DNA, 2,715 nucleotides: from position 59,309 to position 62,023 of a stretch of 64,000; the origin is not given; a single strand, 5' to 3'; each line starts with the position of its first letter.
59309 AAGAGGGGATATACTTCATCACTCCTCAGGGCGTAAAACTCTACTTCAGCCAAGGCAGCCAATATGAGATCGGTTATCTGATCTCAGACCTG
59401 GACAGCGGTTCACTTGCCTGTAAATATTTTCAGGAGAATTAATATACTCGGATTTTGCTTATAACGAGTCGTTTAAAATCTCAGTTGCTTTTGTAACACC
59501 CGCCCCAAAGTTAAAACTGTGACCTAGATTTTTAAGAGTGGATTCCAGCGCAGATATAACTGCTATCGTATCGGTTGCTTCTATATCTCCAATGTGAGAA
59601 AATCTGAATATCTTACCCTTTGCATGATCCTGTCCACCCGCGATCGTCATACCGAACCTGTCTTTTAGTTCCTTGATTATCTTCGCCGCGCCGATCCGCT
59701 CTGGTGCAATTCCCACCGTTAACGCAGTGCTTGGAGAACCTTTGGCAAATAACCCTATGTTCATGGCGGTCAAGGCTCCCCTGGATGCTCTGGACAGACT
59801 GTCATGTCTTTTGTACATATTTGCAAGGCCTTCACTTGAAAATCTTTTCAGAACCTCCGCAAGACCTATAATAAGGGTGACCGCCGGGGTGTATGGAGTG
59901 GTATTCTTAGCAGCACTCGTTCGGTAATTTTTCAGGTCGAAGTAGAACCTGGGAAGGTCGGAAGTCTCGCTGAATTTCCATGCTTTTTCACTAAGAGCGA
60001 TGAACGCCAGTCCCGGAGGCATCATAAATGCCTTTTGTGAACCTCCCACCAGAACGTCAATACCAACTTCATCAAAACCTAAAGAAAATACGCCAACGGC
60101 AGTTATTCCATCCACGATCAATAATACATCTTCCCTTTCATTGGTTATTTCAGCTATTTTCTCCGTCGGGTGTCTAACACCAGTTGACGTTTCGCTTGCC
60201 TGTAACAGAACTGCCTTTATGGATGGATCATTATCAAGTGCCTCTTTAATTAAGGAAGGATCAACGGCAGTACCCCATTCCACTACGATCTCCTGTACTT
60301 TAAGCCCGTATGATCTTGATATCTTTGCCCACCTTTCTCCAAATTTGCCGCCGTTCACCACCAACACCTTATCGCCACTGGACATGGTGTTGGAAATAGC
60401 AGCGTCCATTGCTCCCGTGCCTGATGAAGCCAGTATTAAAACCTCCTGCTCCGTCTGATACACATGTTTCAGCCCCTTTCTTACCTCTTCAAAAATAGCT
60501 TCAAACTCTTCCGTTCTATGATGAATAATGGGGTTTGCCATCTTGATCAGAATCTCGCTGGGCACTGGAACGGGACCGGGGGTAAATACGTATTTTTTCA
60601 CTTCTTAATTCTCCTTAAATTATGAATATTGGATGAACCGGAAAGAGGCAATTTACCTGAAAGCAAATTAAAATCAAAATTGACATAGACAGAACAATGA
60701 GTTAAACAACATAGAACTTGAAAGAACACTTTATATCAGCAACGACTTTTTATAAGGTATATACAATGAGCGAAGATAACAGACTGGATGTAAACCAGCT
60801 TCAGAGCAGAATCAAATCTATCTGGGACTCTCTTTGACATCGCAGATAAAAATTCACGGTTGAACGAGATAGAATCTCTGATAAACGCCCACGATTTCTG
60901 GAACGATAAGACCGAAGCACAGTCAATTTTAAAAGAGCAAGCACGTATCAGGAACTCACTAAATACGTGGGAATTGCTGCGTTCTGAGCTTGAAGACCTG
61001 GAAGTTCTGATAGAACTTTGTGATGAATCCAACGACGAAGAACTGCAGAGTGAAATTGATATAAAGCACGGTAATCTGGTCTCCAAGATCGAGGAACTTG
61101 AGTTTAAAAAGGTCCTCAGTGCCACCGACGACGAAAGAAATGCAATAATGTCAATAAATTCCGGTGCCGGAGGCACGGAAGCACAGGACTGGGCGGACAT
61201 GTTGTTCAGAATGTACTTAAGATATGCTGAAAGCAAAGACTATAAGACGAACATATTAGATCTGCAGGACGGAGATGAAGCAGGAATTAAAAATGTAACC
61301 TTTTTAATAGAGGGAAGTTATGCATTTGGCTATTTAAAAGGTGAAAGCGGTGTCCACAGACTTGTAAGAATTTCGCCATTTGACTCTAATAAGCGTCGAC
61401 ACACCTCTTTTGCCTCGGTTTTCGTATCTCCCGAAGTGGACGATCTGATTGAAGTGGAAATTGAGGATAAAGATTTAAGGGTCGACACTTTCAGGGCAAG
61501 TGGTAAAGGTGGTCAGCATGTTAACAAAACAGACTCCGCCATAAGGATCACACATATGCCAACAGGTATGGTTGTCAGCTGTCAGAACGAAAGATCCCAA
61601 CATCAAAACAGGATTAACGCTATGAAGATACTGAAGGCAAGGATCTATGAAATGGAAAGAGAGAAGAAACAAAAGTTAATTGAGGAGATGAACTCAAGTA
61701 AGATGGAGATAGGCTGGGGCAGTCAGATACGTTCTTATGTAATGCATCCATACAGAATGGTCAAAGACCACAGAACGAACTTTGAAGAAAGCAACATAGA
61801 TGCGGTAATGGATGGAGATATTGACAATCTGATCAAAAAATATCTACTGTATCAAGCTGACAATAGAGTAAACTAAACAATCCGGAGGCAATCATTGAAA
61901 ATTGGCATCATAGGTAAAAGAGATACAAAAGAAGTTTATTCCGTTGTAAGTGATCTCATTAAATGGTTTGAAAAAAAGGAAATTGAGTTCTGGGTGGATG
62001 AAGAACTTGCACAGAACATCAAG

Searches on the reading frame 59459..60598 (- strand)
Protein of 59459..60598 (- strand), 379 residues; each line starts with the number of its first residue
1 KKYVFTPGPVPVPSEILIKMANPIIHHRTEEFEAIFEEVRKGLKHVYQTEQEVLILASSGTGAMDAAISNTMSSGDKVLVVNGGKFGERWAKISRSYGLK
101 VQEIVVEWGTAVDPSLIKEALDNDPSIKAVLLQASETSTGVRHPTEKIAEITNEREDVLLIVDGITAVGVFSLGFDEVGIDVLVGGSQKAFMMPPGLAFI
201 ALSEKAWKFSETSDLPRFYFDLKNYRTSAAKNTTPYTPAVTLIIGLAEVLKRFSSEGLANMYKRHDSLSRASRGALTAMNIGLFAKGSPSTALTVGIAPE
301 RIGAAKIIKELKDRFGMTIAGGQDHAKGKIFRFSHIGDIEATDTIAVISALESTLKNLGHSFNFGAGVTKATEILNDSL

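Call 72: search_protein_families(library=ncbifam, proteins=[window:59459-60598:-], max_evalue=1e-10)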
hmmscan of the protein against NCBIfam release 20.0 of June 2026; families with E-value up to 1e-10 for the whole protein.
window:59459-60598:- (379 aa): 6 families
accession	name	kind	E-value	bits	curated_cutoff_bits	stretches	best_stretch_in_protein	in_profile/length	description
NF045640.1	AspGlyoxATaseBhcA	equivalog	1.6e-88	297.3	650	1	3-376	6-385/395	L-aspartate--glyoxylate aminotransferase BhcA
NF046070.1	PyrdoxPyrvTramin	equivalog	5.4e-57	193.3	600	1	4-359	8-368/369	pyridoxamine--pyruvate transaminase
TIGR03301.1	PhnW-AepZ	equivalog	2.1e-52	178.7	360.8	1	4-353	2-353/355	2-aminoethylphosphonate aminotransferase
NF010006.0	PRK13479.1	equivalog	7.3e-32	110.9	296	1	3-358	7-364/369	2-aminoethylphosphonate--pyruvate transaminase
TIGR02326.1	transamin_PhnW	equivalog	6.6e-31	107.7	400.8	1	4-355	6-360/363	2-aminoethylphosphonate--pyruvate transaminase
TIGR01977.1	am_tr_V_EF2568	hypoth_equivalog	2.4e-11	43.3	377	0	33-205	43-215/376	cysteine desulfurase family protein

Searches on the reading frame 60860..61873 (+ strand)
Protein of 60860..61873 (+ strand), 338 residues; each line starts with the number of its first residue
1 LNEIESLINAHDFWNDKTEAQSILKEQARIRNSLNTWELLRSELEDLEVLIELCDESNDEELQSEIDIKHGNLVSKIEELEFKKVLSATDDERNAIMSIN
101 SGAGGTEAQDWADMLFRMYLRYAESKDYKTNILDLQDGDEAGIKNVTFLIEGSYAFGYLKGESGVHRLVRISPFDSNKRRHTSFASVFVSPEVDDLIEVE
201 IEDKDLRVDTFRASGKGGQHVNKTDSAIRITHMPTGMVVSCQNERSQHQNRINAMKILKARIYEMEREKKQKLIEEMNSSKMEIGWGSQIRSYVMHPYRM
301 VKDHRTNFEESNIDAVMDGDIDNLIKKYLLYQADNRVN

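Call 49: search_protein_families(library=pfam, proteins=[window:60860-61873:+], max_evalue=0.001)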
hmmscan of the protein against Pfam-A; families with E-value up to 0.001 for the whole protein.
window:60860-61873:+ (338 aa): 2 families
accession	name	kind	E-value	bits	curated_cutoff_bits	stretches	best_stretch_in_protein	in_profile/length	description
PF03462.23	PCRF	-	1.6e-59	201.5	24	1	2-187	6-194/194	PCRF domain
PF00472.26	RF-1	-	2e-45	153.9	35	1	197-305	3-116/116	RF-1 domain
